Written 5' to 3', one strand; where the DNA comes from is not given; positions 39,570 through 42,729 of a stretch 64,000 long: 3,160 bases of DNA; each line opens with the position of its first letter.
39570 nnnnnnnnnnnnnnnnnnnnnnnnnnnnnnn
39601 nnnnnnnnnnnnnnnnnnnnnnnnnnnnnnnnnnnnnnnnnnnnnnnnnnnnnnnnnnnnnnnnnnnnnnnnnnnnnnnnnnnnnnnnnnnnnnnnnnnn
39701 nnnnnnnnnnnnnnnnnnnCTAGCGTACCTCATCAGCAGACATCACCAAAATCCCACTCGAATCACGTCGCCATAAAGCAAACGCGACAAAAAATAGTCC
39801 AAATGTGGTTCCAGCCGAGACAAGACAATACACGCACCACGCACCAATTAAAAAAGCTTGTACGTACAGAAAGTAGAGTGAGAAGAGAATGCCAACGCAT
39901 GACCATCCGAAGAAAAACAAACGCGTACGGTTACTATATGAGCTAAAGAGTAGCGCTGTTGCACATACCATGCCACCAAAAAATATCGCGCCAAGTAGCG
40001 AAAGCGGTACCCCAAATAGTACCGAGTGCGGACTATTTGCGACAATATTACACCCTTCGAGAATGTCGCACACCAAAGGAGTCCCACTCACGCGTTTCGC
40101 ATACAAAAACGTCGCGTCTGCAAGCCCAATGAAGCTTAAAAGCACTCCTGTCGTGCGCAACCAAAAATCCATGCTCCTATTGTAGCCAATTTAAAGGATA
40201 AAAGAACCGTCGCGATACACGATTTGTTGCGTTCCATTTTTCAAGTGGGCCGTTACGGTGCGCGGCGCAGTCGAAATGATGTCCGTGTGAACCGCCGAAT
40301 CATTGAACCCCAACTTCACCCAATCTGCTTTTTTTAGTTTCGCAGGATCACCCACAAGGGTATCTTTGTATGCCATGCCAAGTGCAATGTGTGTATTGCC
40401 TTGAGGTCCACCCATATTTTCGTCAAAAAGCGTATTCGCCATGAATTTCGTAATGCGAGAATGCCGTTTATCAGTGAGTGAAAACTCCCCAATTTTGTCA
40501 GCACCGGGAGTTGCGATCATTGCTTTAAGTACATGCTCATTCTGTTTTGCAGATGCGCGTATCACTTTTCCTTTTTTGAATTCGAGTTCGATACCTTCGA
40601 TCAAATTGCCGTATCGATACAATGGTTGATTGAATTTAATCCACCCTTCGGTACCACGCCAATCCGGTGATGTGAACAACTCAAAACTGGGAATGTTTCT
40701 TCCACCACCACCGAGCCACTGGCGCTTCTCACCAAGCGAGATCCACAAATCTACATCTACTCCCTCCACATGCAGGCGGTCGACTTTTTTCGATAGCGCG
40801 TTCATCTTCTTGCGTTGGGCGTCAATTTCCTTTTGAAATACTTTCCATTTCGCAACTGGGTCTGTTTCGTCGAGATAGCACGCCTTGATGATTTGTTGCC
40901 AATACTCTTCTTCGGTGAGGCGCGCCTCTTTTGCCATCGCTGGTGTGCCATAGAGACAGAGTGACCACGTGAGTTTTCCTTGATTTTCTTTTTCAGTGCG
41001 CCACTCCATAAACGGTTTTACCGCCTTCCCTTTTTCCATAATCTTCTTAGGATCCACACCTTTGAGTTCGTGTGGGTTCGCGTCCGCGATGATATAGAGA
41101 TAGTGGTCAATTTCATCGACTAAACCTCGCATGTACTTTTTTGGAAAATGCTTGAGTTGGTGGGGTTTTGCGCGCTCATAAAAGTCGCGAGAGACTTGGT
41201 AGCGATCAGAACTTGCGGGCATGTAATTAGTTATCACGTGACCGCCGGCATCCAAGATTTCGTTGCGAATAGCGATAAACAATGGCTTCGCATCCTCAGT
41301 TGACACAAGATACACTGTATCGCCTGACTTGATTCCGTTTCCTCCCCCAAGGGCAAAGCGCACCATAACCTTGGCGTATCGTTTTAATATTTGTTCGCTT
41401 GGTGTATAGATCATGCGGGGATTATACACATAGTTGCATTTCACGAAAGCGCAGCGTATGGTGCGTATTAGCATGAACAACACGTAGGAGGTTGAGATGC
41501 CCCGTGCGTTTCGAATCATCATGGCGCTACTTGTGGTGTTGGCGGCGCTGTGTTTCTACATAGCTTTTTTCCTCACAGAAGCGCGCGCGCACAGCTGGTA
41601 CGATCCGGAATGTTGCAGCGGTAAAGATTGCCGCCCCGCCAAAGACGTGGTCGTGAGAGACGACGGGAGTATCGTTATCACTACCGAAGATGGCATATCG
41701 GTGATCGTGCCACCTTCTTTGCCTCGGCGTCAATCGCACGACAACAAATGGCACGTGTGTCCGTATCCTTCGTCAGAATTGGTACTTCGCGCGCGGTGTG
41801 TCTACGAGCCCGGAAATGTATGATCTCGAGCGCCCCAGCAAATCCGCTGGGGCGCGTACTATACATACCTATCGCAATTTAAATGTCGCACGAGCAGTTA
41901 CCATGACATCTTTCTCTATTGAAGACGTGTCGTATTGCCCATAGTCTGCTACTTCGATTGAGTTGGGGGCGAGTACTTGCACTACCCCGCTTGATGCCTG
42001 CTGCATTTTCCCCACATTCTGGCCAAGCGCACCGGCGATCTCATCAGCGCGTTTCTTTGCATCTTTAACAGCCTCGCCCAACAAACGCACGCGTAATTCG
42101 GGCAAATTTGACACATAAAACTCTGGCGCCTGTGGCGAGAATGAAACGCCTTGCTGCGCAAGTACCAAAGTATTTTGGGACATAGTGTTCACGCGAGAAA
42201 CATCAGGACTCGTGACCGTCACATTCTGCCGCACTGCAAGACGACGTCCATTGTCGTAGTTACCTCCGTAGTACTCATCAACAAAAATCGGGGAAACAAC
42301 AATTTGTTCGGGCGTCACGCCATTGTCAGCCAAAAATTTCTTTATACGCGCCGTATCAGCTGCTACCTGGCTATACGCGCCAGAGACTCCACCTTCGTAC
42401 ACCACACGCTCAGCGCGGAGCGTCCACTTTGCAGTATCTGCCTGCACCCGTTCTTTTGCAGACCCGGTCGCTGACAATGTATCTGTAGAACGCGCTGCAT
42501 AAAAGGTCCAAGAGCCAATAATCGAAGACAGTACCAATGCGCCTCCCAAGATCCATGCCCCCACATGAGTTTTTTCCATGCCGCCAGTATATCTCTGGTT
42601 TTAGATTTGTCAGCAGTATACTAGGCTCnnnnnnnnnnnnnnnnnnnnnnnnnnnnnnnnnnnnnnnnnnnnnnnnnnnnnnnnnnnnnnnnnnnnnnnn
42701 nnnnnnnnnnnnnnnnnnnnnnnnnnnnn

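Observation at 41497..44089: Uncharacterised Cys-rich extracytoplasmic proteins: a cupredoxin-like domain lacking the copper Cys, fused to a repeated C-x-H-x-x-G-H motif domain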

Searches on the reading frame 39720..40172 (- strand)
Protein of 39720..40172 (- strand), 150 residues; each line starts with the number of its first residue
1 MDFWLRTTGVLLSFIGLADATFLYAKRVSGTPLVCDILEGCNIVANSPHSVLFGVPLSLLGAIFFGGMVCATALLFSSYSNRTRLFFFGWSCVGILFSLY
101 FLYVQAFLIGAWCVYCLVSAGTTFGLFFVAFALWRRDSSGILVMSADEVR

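Call 3: search_protein_families(library=pfam, proteins=[window:39720-40172:-], max_evalue=1)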
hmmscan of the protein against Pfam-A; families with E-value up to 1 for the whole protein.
window:39720-40172:- (150 aa): 1 family
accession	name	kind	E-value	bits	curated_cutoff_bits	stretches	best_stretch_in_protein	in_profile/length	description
PF07884.19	VKOR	-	7.8e-25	88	27.5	1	10-130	4-133/134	Vitamin K epoxide reductase family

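Call 4: search_protein_families(library=ncbifam, proteins=[window:39720-40172:-], max_evalue=1)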
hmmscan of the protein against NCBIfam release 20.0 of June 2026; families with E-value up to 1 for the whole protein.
window:39720-40172:- (150 aa): 3 families
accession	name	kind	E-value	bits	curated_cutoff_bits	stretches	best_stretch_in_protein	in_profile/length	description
NF011480.0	PRK14889.1-4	equivalog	1.3e-15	58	120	1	10-120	10-116/132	VKOR family protein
NF011478.0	PRK14889.1-1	equivalog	7.6e-09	35.8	182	1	40-122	50-132/152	VKOR family protein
NF011479.0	PRK14889.1-2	equivalog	0.0006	20.1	264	1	38-127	46-136/145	VKOR family protein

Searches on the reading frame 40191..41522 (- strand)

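Call 3: search_protein_families(library=pfam, proteins=[window:40191-41522:-], max_evalue=1)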
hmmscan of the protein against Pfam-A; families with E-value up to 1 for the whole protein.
window:40191-41522:- (443 aa): 1 family
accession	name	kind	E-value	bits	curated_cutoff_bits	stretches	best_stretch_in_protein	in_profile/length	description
PF02073.20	Peptidase_M29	-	2.1e-98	330.2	27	1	43-441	2-406/406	Thermophilic metalloprotease (M29)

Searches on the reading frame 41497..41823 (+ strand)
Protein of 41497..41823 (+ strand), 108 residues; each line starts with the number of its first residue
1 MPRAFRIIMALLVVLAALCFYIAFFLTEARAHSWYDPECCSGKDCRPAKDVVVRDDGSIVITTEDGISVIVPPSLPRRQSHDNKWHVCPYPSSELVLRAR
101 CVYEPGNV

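Call 3: search_protein_families(library=pfam, proteins=[window:41497-41823:+], max_evalue=1)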
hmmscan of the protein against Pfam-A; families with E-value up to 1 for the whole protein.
window:41497-41823:+ (108 aa): 1 family
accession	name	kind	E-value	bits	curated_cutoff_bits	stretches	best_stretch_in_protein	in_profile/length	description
PF18938.6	aRib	-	0.051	13.8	27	1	48-70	39-61/71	Atypical Rib domain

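Call 4: search_protein_families(library=ncbifam, proteins=[window:41497-41823:+], max_evalue=1)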
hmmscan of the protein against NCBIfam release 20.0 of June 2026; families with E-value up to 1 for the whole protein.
window:41497-41823:+ (108 aa): 0 families

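Call 20: find_homologous_proteins(query=window:41497-41823:+, max_evalue=0.001)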
Query window:41497-41823:+ (108 aa): 2 proteins with E <= 0.001 among 13 candidates.
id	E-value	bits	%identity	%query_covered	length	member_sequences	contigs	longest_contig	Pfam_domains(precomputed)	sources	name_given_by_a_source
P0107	4.0e-69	248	100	100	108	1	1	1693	-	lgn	-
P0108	1.5e-36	143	57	100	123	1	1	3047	-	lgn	-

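Call 23: search_protein_families(library=pfam, proteins=[P0108], max_evalue=0.01)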
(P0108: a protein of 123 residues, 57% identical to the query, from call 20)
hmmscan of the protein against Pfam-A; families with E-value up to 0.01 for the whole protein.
P0108 (123 aa): 0 families

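Call 62: find_encoding_contigs(protein=P0108, flank=5000, max_places=3)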
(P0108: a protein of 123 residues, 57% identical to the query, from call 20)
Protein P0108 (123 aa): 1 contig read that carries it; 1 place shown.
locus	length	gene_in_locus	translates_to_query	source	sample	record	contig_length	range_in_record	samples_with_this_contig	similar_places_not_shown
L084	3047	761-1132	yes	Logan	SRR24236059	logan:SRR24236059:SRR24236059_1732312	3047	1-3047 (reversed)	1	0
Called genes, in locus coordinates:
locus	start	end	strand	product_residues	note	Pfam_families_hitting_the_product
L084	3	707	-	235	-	?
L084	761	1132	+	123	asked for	-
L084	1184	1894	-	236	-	PF04402:SIMPL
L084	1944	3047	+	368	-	?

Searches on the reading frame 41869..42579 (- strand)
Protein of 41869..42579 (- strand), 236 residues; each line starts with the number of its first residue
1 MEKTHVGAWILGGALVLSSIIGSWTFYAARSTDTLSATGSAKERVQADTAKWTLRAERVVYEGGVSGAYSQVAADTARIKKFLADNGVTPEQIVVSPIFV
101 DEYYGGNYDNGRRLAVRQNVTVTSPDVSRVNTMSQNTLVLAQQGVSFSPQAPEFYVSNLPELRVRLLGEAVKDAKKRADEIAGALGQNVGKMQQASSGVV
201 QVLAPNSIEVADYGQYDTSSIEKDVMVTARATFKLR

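Call 3: search_protein_families(library=pfam, proteins=[window:41869-42579:-], max_evalue=1)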
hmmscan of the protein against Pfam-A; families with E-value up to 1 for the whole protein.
window:41869-42579:- (236 aa): 2 families
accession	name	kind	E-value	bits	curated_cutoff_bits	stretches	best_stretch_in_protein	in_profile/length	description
PF04402.19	SIMPL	-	1.8e-20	74.5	25.2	1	36-197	2-160/205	Protein of unknown function (DUF541)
PF04472.17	SepF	-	0.19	12.4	27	1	172-210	35-72/72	Cell division protein SepF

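Call 4: search_protein_families(library=ncbifam, proteins=[window:41869-42579:-], max_evalue=1)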
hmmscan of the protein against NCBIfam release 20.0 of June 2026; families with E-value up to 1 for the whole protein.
window:41869-42579:- (236 aa): 1 family
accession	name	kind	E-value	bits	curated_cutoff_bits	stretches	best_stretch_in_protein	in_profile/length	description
NF008299.0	PRK11087.1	equivalog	0.00039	19.9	249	1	31-194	28-188/238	oxidative stress defense protein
